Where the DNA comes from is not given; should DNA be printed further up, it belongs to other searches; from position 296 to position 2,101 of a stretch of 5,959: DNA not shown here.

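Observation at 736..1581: Stop-codon desert in the +1 frame of the replication gene: candidate embedded overlapping gene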

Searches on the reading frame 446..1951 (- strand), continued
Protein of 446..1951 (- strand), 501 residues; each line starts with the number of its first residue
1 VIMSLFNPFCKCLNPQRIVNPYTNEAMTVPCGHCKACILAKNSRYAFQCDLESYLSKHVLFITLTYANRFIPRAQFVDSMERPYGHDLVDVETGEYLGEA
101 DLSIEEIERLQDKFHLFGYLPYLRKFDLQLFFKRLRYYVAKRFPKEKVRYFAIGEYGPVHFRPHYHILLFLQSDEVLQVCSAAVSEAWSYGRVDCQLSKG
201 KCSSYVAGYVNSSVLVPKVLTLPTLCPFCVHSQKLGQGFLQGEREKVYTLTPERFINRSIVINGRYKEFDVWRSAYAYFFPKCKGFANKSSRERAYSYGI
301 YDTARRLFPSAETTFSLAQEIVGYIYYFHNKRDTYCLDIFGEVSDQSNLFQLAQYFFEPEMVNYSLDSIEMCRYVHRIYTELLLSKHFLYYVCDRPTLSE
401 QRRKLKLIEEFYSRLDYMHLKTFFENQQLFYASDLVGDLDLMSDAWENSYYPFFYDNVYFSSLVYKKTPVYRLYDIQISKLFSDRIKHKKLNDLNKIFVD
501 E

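Call 49: get_annotated_region(hit=H70, flank=100)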
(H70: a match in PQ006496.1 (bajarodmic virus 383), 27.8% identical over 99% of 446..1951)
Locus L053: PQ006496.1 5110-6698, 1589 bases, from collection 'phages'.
description: Bajarodmic virus 383 isolate BGG_04_49, complete genome.
organism: bajarodmic virus 383 (NCBI taxid 3343425)
taxonomy: Viruses; Monodnaviria; Sangervirae; Phixviricota; Malgrandaviricetes; Petitvirales; Microviridae; Microvirus
host: Peromyscus fraterculus; source: feces; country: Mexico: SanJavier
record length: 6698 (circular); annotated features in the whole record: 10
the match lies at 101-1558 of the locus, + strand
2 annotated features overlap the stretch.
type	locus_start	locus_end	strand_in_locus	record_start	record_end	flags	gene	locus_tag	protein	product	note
CDS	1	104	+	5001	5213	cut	-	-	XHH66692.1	hypothetical protein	-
CDS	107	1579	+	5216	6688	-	-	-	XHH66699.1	replication initiator protein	-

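Call 50: get_annotated_region(hit=H64, flank=100)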
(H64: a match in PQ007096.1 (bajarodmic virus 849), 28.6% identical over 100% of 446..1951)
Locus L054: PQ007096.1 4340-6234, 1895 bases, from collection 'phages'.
description: Bajarodmic virus 849 isolate BGG_083_26, complete genome.
organism: bajarodmic virus 849 (NCBI taxid 3344232)
taxonomy: Viruses; Monodnaviria; Sangervirae; Phixviricota; Malgrandaviricetes; Petitvirales; Microviridae; Microvirus
host: -; source: Neotoma bryanti feces; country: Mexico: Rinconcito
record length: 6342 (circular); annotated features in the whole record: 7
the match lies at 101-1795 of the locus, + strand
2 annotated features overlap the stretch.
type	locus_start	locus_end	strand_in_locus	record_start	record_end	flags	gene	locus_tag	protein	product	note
CDS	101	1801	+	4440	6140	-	-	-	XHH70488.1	replication initiator protein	-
CDS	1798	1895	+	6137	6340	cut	-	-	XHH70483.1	hypothetical protein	-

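Call 51: get_annotated_region(hit=H71, flank=100)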
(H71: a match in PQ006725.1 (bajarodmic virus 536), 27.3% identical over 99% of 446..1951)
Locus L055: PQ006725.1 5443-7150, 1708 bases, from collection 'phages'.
description: Bajarodmic virus 536 isolate BGG_06_46, complete genome.
organism: bajarodmic virus 536 (NCBI taxid 3343591)
taxonomy: Viruses; Monodnaviria; Sangervirae; Phixviricota; Malgrandaviricetes; Petitvirales; Microviridae; Microvirus
host: -; source: Neotoma bryanti feces; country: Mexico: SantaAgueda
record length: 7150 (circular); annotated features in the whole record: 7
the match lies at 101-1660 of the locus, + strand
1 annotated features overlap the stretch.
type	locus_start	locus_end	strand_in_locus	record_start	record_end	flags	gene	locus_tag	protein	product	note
CDS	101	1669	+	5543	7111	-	-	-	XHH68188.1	replication initiator protein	-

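Call 52: get_annotated_region(hit=H79, flank=100)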
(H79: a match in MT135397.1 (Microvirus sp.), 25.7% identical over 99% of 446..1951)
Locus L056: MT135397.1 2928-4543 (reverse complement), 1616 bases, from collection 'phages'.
description: UNVERIFIED: Microvirus sp. isolate VIRES_NM02_2265273, complete genome.
organism: Microvirus sp. (NCBI taxid 2202559)
taxonomy: Viruses; Monodnaviria; Sangervirae; Phixviricota; Malgrandaviricetes; Petitvirales; Microviridae
host: porcine; source: -; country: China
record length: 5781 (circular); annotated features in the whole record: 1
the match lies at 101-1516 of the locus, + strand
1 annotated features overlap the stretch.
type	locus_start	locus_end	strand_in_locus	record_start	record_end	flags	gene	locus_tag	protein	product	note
CDS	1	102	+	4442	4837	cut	-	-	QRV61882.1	peptidase M15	-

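Call 53: get_annotated_region(hit=H81, flank=100)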
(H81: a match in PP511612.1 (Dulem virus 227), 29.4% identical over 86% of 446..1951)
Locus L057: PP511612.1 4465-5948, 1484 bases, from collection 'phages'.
description: Dulem virus 227 isolate Duke_24SS_18, complete genome.
organism: Dulem virus 227 (NCBI taxid 3145704)
taxonomy: Viruses; Monodnaviria; Sangervirae; Phixviricota; Malgrandaviricetes; Petitvirales; Microviridae; Microvirus
host: Varecia variegata; source: saliva; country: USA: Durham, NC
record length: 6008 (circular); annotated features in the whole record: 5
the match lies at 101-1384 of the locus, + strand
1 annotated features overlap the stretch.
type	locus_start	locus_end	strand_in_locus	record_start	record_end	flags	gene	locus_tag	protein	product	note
CDS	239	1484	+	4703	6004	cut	-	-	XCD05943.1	replication initiator protein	-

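Call 79: find_homologous_proteins(query=window:446-1951:-, max_evalue=1e-10)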
Query window:446-1951:- (501 aa): 2504 proteins with E <= 1e-10 among 8000 candidates; the best 120 are listed.
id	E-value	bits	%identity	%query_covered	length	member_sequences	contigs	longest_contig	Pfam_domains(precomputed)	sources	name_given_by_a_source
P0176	0.0e+0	1099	94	100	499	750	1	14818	PF23343.3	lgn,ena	-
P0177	0.0e+0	1061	91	100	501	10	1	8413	PF23343.3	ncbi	-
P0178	0.0e+0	1019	86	100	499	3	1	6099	PF23343.3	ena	-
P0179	1.2e-266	904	76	100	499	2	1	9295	PF23343.3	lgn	-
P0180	4.5e-262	888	75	100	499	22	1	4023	PF23343.3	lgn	-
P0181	4.4e-255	865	73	99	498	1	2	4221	PF23343.3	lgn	-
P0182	2.3e-250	850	72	100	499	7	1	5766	PF23343.3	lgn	-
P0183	4.7e-248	842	71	99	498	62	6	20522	PF23343.3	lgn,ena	-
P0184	1.0e-244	831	70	100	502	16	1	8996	PF23343.3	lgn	-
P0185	5.5e-244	829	70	100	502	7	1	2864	PF23343.3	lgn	-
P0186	8.7e-242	822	70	99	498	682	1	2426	PF23343.3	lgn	-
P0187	3.4e-238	810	69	99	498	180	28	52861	PF23343.3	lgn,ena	-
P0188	3.6e-238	810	69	99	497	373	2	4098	PF23343.3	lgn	-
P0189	1.6e-236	804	70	99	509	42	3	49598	PF23343.3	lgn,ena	-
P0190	3.0e-232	790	68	100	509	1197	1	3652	PF23343.3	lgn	-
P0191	4.6e-230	783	67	100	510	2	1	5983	PF23343.3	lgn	-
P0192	8.1e-230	782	94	71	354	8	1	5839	PF23343.3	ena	-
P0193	1.8e-228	778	66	100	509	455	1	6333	PF23343.3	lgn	-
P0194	2.8e-228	777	68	99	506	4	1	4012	PF23343.3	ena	-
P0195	4.8e-224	763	66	100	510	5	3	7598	PF23343.3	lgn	-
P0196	5.6e-221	753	65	100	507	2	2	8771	PF23343.3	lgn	-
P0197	2.6e-220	751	65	99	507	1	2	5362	PF23343.3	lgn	-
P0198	2.1e-215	734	63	99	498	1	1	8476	PF23343.3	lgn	-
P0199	3.0e-212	724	95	65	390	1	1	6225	PF23343.3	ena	-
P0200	2.4e-207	708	62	99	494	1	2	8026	PF23343.3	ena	-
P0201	6.6e-202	690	63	99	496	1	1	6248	PF23343.3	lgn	-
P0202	2.2e-200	685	67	89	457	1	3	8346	PF23343.3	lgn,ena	-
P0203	1.8e-195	669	60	98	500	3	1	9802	PF23343.3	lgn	-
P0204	6.8e-191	654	60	98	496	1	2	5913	PF23343.3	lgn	-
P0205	2.7e-190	652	59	98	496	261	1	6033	PF23343.3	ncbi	-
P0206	4.9e-189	647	59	98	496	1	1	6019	PF23343.3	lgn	-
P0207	1.2e-188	646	58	98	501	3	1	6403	PF23343.3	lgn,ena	-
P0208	2.8e-188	645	59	98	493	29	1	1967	PF23343.3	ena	-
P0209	3.3e-188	645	59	98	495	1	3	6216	PF23343.3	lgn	-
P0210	1.6e-187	642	59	98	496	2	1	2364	PF23343.3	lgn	-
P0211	1.7e-187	642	59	98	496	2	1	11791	PF23343.3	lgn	-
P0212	8.0e-187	640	58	98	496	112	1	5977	PF23343.3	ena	-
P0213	1.2e-183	630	57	99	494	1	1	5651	PF23343.3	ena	-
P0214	1.3e-182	626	57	98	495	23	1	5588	PF23343.3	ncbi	-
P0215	2.3e-181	622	73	71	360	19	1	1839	PF23343.3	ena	-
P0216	4.1e-179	615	61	91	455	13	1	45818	PF23343.3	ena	-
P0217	1.0e-178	613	56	98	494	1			PF23343.3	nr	nr:replication initiation protein [Microvirus sp.]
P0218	2.0e-177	609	56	100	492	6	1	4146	PF23343.3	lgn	-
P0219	6.5e-177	608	55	99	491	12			PF23343.3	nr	nr:MAG: replication initiator protein [Microvirus sp.]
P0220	7.0e-177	607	56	99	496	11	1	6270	PF23343.3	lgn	-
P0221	8.0e-177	607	54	100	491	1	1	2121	PF23343.3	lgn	-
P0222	2.3e-175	602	55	99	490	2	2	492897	PF23343.3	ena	-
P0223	8.0e-175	601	56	99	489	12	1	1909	PF23343.3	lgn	-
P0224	1.1e-174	600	54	99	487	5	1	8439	PF23343.3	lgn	-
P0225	1.2e-174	600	55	99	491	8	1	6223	PF23343.3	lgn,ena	-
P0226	8.4e-174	597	57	98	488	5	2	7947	PF23343.3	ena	-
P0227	1.6e-173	596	55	99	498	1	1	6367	PF23343.3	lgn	-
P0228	1.3e-172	593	55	100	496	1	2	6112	PF23343.3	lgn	-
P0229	9.0e-169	581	53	99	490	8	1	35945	PF23343.3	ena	-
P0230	5.7e-168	578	54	100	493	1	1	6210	PF23343.3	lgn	-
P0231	6.4e-168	578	52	99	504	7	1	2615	PF23343.3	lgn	-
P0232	1.1e-167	577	53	99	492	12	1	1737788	PF23343.3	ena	-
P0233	6.9e-166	571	65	74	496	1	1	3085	PF23343.3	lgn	-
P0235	7.5e-165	568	55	98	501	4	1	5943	PF23343.3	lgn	-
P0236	7.7e-165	568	52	99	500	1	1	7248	PF23343.3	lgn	-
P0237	5.5e-163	562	51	100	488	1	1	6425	PF23343.3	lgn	-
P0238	2.1e-162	560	51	100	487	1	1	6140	PF23343.3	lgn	-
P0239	2.3e-162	559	52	98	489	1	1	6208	PF23343.3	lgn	-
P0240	5.2e-162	558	51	98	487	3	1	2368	PF23343.3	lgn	-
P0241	3.5e-161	556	53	98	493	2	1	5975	PF23343.3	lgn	-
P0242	1.9e-160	553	52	98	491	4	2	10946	PF23343.3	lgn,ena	-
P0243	4.4e-160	552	52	98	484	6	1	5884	PF23343.3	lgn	-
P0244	1.2e-158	547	51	99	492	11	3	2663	PF23343.3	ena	-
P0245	1.2e-157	544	51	98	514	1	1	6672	PF23343.3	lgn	-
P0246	5.0e-157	542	52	98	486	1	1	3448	PF23343.3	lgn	-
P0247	2.3e-155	536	50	98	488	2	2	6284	PF23343.3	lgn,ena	-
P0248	2.8e-155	536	49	100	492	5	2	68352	PF23343.3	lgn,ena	-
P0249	3.4e-155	536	51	97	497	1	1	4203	PF23343.3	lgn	-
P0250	4.9e-155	535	49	100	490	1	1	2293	PF23343.3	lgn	-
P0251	1.1e-154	534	50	100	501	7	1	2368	PF23343.3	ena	-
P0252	1.5e-153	530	50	99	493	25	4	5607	PF23343.3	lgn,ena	-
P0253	6.1e-153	528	51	99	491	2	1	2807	PF23343.3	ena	-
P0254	3.0e-152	526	51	98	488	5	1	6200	PF23343.3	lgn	-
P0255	1.9e-151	524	50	99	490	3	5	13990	PF23343.3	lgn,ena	-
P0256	8.8e-151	521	50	98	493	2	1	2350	PF23343.3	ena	-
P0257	1.8e-150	520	50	98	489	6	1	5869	PF23343.3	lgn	-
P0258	2.9e-150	520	50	99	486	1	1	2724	PF23343.3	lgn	-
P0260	6.5e-148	512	49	98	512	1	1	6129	PF23343.3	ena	-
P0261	5.0e-147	509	51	98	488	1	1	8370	PF23343.3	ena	-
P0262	6.3e-147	509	50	99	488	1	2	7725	PF23343.3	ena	-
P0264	3.0e-143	496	48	98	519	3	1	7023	PF23343.3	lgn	-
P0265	1.0e-142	495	66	64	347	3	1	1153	PF23343.3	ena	-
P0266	1.5e-142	494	49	97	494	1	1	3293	PF23343.3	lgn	-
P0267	2.4e-142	493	47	98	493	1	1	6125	PF23343.3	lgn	-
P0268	8.9e-142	492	63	68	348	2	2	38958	PF23343.3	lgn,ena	-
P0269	1.1e-141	491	47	99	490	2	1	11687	PF23343.3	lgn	-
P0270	1.6e-141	491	47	98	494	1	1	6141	PF23343.3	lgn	-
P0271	5.3e-140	486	48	98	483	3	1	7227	PF23343.3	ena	-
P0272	3.2e-139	483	47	98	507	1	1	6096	PF23343.3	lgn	-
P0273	1.6e-138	481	47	99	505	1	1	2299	PF23343.3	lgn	-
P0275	6.6e-138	479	48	98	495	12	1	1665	PF23343.3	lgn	-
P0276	4.5e-137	476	47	98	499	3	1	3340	PF23343.3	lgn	-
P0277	5.5e-133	463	45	98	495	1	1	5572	PF23343.3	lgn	-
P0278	1.4e-131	458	45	99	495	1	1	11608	PF23343.3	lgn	-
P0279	1.5e-130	455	47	99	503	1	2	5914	PF23343.3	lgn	-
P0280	5.6e-129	449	47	99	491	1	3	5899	PF23343.3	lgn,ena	-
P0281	1.1e-128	448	48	99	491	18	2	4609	PF23343.3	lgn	-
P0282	3.6e-127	443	68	56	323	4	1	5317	PF23343.3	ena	-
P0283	9.5e-127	442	45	99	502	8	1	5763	PF23343.3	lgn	-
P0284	4.4e-125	437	44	99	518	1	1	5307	PF23343.3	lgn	-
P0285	6.7e-122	426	43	98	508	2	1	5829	PF23343.3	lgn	-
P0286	8.2e-122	426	41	99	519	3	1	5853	PF23343.3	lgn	-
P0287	3.4e-121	424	41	99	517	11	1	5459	PF23343.3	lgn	-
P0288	1.9e-120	421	42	99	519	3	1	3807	PF23343.3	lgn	-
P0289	1.1e-119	419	42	99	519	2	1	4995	PF23343.3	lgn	-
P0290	1.2e-117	412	45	98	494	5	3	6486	PF23343.3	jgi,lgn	jgi:hypothetical protein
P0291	1.1e-115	406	41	99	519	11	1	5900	PF23343.3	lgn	-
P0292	2.6e-115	404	41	99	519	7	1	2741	PF23343.3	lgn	-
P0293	2.9e-115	404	43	77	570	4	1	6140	PF23343.3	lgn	-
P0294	2.8e-114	401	44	98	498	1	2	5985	PF23343.3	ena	-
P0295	7.3e-114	400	43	98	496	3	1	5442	PF23343.3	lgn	-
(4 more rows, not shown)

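Call 87: predict_structure(alignment_id=A2)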
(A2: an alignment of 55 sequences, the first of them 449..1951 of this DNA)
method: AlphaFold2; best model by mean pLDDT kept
length: 501 residues; sequences in the alignment: 55
mean_pLDDT: 85.0   pTM: 0.78
mean pLDDT of the five models: 85.0, 83.2, 83.2, 81.8, 81.7
residues with pLDDT >= 90: 242; 70-90: 190; 50-70: 63; < 50: 6
segments of 3 or more residues with pLDDT < 50: 1-5
pLDDT, mean of each block of 10 residues (from residue 1): 48 81 74 86 88 91 94 94 92 94 90 89 94 93 88 86 93 92 95 89 71 75 90 88 91 92 85 90 90 94 95 96 88 75 78 91 89 95 97 93 95 90 75 65 60 59 77 85 75 61 45
secondary structure, 60 per line:
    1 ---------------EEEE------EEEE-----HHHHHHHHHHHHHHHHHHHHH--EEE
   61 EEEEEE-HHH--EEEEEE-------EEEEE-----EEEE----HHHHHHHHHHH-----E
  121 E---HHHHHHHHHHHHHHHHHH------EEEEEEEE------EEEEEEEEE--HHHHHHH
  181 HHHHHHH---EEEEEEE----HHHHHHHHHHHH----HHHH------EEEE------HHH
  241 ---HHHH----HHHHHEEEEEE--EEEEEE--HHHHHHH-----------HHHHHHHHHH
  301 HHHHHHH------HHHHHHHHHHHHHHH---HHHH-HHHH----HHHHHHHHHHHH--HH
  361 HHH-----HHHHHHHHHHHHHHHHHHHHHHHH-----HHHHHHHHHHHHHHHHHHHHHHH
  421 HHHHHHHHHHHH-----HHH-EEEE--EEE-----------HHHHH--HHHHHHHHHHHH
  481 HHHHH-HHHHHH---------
elements in order: E16-19 E26-29 H35-55 E58-66 E73-78 E86-90 E96-99 H104-114 H125-142 E149-156 E163-171 H174-187 E191-197 H202-213 H218-221 E228-231 H244-247 H252-256 E257-262 E265-270 H273-279 H291-307 H314-328 H332-335 H337-340 H345-356 H359-363 H369-392 H398-432 E442-445 E448-450 H462-466 H469-485 H487-492

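Call 89: fold_search(model_id=the predicted structure, library=viral)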
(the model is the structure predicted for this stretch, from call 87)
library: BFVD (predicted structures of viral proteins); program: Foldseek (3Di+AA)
matches with E <= 10: 1288; with E <= 0.001: 261
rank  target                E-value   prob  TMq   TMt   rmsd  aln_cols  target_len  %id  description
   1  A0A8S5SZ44            2.3e-26  1.00  0.79  0.74   6.4       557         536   23  Replication associated protein [Microviridae sp. ctZPT1]
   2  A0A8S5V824            6.2e-25  1.00  0.49  0.44  24.1       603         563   24  Replication associated protein [Microviridae sp. ctE3S2]
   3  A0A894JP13            1.3e-24  1.00  0.71  0.71   6.8       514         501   26  (no name in the UniProt tables at hand)
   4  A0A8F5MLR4            1.3e-22  1.00  0.73  0.64   7.1       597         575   20  Replication initiator protein [Microvirus mar56]
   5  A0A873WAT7            1.4e-22  1.00  0.70  0.63   6.3       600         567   22  (no name in the UniProt tables at hand)
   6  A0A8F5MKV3            3.7e-22  1.00  0.49  0.42  12.8       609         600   20  Replication initiator protein [Microvirus mar64]
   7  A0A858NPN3            1.8e-21  1.00  0.68  0.66   7.7       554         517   18  (no name in the UniProt tables at hand)
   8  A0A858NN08            6.3e-21  1.00  0.51  0.47  18.6       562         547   22  (no name in the UniProt tables at hand)
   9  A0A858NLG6            4.8e-20  1.00  0.53  0.50  17.4       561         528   22  (no name in the UniProt tables at hand)
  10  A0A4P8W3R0            1.0e-18  1.00  0.46  0.48  27.6       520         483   21  (no name in the UniProt tables at hand)
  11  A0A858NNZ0            3.6e-18  1.00  0.44  0.42  25.6       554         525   24  (no name in the UniProt tables at hand)
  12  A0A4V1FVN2            8.5e-18  1.00  0.51  0.47   8.2       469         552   23  (no name in the UniProt tables at hand)
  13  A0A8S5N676            8.9e-18  1.00  0.39  0.40  12.2       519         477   20  Replication associated protein [Microviridae sp. ctRQq14]
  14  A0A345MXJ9            3.9e-17  1.00  0.47  0.44  22.9       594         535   19  (no name in the UniProt tables at hand)
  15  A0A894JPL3            1.5e-16  1.00  0.46  0.47  16.9       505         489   20  (no name in the UniProt tables at hand)
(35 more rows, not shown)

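Call 103: find_related_loci(query=A2, collection=genome_contigs, flank=300)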
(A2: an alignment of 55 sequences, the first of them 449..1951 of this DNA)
Query A2 (501 aa) in genome_contigs; peptide patterns used: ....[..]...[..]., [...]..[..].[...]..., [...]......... (x = any residue, [..] = any of these).
64 stretches matched a pattern; 38 encode a relative of the query (tblastn E <= 1e-3); 37 distinct loci.
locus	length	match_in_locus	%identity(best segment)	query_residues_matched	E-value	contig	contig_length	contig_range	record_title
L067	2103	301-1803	72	1-501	0e+0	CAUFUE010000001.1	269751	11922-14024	MAG TPA_asm: uncultured Bacteroides sp. isolate SRR13494517_bin.9_MetaWRAP_v1.3_MAG genome assembly, contig: ERZ19211354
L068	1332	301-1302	39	8-301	2e-63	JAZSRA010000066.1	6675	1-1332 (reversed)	MAG: Eubacteriales bacterium isolate T1900044540_TS20190006.MAGScoT_cleanbin_000027 SGB_58_k141_2880499, whole genome sh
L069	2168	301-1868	39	9-501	2e-60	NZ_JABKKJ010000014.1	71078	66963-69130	Xylanibacter caecicola strain PCHR PCHR_14, whole genome shotgun sequence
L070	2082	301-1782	31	3-499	1e-57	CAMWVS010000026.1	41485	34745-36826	MAG TPA_asm: uncultured Prevotella sp. isolate SRR14411306_bin.5_metawrap_v1.3_MAG genome assembly, contig: NODE.61_leng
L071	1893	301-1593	31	2-452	9e-53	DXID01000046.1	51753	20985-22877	MAG TPA_asm: Candidatus Prevotella intestinigallinarum isolate 146 MalCec1__C59561_L51753_SAMN03938735, whole genome sho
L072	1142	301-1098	36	7-251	3e-49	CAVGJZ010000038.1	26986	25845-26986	Oscillibacter sp. MSJ-31 isolate H07648-L1_cleanbin_000011 genome assembly, contig: Spades_H07648-L1_contig_970, whole g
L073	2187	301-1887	31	12-499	4e-63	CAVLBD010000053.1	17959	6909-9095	bacterium isolate H07689-L1_cleanbin_000011 genome assembly, contig: Spades_H07689-L1_contig_1704, whole genome shotgun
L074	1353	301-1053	32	9-247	1e-30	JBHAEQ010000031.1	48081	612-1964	MAG: Prevotella sp. isolate Meta-D_MAG_17 Meta-D__200036, whole genome shotgun sequence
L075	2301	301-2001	29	7-500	4e-26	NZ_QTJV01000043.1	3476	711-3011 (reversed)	Chitinophaga silvisoli strain K20C18050901 contig43, whole genome shotgun sequence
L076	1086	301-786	30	27-210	5e-20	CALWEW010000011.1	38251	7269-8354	MAG: uncultured Clostridia bacterium isolate BRZ_DV__bin98 genome assembly, contig: BRZ_DV__NODE_1109_length_38251_cov_6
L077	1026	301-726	32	11-193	1e-18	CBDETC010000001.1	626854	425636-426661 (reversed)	MAG: Balneolaceae bacterium isolate 22e4b764-13fc-49fb-a5f9-c2e4be668ff3 genome assembly, contig: contig_1, whole genome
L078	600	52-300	47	121-210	1e-18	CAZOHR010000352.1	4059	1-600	MAG TPA_asm: uncultured Bacteroidales bacterium isolate SRP272421_co3_70 genome assembly, contig: NODE_86065_length_4059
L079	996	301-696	32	26-211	1e-18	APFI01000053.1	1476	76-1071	Desulfovibrio sp. Dsv1 Dsv1_NODE_165_len_27486_cov_13_702503.91_1, whole genome shotgun sequence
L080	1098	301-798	30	11-209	1e-16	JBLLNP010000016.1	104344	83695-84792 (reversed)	MAG: Balneola sp. isolate amkv33 tig00000717, whole genome shotgun sequence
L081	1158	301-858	26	9-215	4e-16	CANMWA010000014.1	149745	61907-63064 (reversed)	uncultured Aquimarina sp. isolate YR205-23-3Z.fasta genome assembly, contig: NODE_14, whole genome shotgun sequence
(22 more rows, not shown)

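Call 108: search_protein_families(library=ncbifam, proteins=[L051:636-1163:+], max_evalue=0.1)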
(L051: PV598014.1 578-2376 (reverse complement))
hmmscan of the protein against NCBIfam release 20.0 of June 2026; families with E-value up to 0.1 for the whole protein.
L051:636-1163:+ (175 aa): 0 families

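Call 109: search_protein_families(library=phrogs, proteins=[L051:636-1163:+], max_evalue=0.1)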
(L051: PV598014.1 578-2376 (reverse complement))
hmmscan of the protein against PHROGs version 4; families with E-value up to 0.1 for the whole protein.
L051:636-1163:+ (175 aa): 0 families
